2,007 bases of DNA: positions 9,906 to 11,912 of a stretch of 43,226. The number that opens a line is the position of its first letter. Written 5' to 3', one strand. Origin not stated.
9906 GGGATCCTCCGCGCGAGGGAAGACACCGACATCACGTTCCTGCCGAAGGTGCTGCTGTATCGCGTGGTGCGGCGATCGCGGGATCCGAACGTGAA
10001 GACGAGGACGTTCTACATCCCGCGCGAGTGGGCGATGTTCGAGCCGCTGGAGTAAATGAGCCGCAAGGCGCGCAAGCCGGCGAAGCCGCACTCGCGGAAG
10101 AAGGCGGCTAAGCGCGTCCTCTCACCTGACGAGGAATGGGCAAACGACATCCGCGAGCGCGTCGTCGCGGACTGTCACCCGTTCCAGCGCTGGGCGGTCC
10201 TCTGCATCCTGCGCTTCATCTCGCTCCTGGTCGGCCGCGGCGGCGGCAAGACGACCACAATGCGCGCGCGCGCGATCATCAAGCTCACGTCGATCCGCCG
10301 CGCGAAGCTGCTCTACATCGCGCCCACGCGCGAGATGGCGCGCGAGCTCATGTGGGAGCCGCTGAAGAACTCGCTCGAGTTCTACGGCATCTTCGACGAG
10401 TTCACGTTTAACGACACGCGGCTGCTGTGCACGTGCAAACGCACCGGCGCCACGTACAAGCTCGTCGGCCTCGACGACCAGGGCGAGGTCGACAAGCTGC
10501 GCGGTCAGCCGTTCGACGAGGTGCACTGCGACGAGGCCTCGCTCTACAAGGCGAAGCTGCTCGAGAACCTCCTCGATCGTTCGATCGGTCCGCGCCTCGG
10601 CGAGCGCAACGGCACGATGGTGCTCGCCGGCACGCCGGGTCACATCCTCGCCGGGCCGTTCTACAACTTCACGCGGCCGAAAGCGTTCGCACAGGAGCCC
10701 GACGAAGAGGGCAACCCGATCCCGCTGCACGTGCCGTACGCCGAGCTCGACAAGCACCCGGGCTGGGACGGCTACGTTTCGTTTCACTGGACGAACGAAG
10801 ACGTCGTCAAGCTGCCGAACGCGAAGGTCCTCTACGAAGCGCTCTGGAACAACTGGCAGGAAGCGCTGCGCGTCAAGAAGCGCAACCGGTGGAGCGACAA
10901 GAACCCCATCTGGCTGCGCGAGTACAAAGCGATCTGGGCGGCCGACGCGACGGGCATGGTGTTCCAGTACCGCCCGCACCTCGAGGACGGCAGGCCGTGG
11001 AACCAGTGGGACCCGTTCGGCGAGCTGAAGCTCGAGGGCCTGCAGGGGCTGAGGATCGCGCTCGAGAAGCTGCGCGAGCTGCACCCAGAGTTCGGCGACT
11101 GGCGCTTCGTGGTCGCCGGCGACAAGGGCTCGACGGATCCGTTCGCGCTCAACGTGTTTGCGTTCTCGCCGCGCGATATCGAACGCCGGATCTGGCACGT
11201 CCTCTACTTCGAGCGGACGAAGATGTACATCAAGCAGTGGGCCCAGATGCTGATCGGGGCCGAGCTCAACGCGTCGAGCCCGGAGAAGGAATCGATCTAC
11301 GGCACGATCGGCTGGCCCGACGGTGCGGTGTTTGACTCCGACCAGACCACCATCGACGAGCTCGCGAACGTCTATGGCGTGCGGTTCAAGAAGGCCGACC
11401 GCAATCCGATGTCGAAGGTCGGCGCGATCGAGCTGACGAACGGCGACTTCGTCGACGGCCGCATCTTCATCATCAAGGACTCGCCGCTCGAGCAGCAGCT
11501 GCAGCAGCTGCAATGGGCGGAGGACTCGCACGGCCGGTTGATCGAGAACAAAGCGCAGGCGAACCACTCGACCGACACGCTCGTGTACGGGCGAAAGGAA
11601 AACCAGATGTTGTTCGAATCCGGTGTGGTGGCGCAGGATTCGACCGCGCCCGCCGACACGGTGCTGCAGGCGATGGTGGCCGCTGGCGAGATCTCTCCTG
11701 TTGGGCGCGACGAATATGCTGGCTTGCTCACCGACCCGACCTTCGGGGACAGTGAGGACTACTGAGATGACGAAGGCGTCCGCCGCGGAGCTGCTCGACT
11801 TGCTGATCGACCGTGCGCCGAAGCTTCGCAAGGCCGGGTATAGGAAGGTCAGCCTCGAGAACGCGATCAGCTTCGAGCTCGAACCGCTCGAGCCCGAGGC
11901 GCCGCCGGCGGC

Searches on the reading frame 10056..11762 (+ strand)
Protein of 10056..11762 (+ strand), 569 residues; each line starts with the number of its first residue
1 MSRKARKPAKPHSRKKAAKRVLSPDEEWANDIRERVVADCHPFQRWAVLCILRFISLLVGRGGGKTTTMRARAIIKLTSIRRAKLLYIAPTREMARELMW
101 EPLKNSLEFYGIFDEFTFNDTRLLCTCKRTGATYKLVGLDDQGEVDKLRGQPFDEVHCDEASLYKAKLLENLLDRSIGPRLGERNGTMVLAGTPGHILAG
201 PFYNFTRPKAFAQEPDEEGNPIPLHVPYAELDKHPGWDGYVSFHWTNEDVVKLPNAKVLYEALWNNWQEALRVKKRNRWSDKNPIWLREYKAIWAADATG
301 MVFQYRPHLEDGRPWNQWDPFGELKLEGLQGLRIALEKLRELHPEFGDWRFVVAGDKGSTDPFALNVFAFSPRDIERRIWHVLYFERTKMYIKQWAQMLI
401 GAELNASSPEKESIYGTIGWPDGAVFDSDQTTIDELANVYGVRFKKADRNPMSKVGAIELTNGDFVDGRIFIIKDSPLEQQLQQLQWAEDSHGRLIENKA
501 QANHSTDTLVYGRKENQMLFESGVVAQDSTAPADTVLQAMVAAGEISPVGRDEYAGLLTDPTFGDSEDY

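Call 42: search_protein_families(library=pfam, proteins=[window:10056-11762:+], max_evalue=0.001)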
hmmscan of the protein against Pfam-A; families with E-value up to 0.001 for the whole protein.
window:10056-11762:+ (569 aa): 1 family
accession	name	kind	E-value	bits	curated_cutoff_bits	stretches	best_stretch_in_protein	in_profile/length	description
PF04466.19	Terminase_3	-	4.1e-05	23.7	23.2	1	59-177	9-123/201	Phage terminase large subunit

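Call 91: search_dna_similar(query=window:10056-11762:+, collection=phages, mode=protein, max_rows=15)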
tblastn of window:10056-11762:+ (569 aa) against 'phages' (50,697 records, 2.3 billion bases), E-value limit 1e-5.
Records with a match: 21; places in all: 21; records where one place covers at least 80% of the query: 0.
Best place of each record, by identity: <60% 21.
By first word of the organism name: Rhizobium 10; Pseudomonas 6; Pelagibacter 3; Stenotrophomonas 2.
By host as written in the record: Pseudomonas syringae pv. actinidiae 3; Pseudomonas syringae pv. avii 2; Rhizobium etli CFN42 2; Candidatus Pelagibacter sp. HTCC7211 2; Stenotrophomonas maltophilia B28B 1; Stenotrophomonas maltophilia 1; R. phaseoli sv. phaseoli INC 2-5 1; Rhizobium leguminosarum VF39SM 1; and 8 more.
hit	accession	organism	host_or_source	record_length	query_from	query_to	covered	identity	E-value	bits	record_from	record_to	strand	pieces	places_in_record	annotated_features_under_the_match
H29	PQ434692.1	Stenotrophomonas phage ANB28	Stenotrophomonas maltophilia B28B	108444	8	194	33%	31.4%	5e-8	62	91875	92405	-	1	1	hypothetical protein (x2)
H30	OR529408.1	Stenotrophomonas phage BUCTxx99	Stenotrophomonas maltophilia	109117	8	194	33%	31.4%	5e-8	62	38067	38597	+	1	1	terminase family protein | hypothetical protein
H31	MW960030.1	Rhizobium phage RHph_X66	R. phaseoli sv. phaseoli INC 2-5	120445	5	194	33%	30.7%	1e-7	61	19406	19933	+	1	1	terminase large subunit protein | hypothetical protein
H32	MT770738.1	Rhizobium phage B1VFA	Rhizobium leguminosarum VF39SM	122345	40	194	27%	33.3%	9e-9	65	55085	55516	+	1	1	putative terminase large subunit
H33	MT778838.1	Rhizobium phage V1VFA-S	-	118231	40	194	27%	33.3%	9e-9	65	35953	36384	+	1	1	putative terminase large subunit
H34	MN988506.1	Rhizobium phage RHph_N1_15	Rhizobium phaseoli N1_15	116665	29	194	29%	30.5%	5e-7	59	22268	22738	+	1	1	terminase large subunit protein | hypothetical protein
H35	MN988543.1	Rhizobium phage RHph_N2_6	Rhizobium phaseoli N2_6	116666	29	194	29%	30.5%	5e-7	59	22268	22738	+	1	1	terminase large subunit protein | hypothetical protein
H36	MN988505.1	Rhizobium phage RHph_N1_10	Rhizobium phaseoli N1_10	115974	29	194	29%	30.5%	6e-7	59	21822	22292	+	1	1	terminase large subunit protein | hypothetical protein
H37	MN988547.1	Rhizobium phage RHph_Y2_11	Rhizobium etli Y2_11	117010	31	194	29%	29.7%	2e-6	57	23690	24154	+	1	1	terminase large subunit protein | hypothetical protein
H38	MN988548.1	Rhizobium phage RHph_Y2_17_1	Rhizobium etli Y2_17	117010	31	194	29%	29.7%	2e-6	57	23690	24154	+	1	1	terminase large subunit protein | hypothetical protein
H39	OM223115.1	Pseudomonas phage hairong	Pseudomonas syringae pv. actinidiae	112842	40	194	27%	31.0%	8e-6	55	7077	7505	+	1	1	large terminase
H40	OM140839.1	Pseudomonas phage ZY21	Pseudomonas syringae pv. actinidiae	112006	41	194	27%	31.2%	7e-6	55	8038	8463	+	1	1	large terminase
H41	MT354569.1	Pseudomonas phage phiK7B1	Pseudomonas syringae pv. actinidiae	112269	41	194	27%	31.2%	7e-6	55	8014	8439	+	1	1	large terminase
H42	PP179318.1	Pseudomonas phage Nican01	Pseudomonas syringae CC0094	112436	41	194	27%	31.2%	8e-6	55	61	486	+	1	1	large terminase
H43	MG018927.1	Pseudomonas phage nickie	Pseudomonas syringae pv. avii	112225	41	194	27%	31.2%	1e-5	55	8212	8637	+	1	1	large terminase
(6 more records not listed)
